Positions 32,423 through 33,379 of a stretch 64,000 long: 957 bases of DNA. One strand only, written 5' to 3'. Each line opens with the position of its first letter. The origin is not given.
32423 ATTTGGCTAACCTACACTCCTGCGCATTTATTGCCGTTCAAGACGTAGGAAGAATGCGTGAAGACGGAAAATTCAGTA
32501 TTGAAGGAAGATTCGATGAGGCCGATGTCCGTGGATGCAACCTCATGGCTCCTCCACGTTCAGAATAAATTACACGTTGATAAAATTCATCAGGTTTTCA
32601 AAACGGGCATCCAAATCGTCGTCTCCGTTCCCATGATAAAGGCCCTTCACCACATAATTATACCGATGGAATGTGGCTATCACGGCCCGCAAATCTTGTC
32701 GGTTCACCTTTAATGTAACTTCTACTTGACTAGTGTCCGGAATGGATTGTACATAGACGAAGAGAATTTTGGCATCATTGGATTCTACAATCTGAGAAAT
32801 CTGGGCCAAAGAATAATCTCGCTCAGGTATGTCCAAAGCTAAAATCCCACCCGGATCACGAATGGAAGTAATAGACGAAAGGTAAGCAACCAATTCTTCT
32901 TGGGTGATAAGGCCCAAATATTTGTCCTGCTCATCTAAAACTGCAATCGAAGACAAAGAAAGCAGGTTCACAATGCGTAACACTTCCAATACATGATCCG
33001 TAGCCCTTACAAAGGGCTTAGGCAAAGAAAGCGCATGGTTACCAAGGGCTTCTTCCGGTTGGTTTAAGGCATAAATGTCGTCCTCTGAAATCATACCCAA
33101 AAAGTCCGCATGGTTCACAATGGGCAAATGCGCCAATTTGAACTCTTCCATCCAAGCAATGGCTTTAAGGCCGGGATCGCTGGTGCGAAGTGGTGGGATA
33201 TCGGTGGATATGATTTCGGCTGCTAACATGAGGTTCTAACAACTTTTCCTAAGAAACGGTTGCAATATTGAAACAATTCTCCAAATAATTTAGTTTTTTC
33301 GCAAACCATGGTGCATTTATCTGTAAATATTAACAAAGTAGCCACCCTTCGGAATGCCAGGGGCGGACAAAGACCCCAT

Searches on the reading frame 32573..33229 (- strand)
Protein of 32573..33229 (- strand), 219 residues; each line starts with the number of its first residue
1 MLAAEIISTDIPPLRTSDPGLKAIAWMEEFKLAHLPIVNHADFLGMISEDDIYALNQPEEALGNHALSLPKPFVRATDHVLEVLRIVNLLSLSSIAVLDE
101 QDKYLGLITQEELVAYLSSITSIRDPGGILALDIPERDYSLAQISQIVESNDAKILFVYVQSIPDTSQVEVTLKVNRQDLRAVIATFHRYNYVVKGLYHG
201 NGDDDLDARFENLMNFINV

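Call 6: search_protein_families(library=pfam, proteins=[window:32573-33229:-], max_evalue=0.01)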
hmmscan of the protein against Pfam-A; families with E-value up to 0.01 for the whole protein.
window:32573-33229:- (219 aa): 1 family
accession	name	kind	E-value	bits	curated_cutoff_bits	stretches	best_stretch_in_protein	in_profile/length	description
PF00571.33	CBS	-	2.4e-11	44.2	24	2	72-118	10-56/57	CBS domain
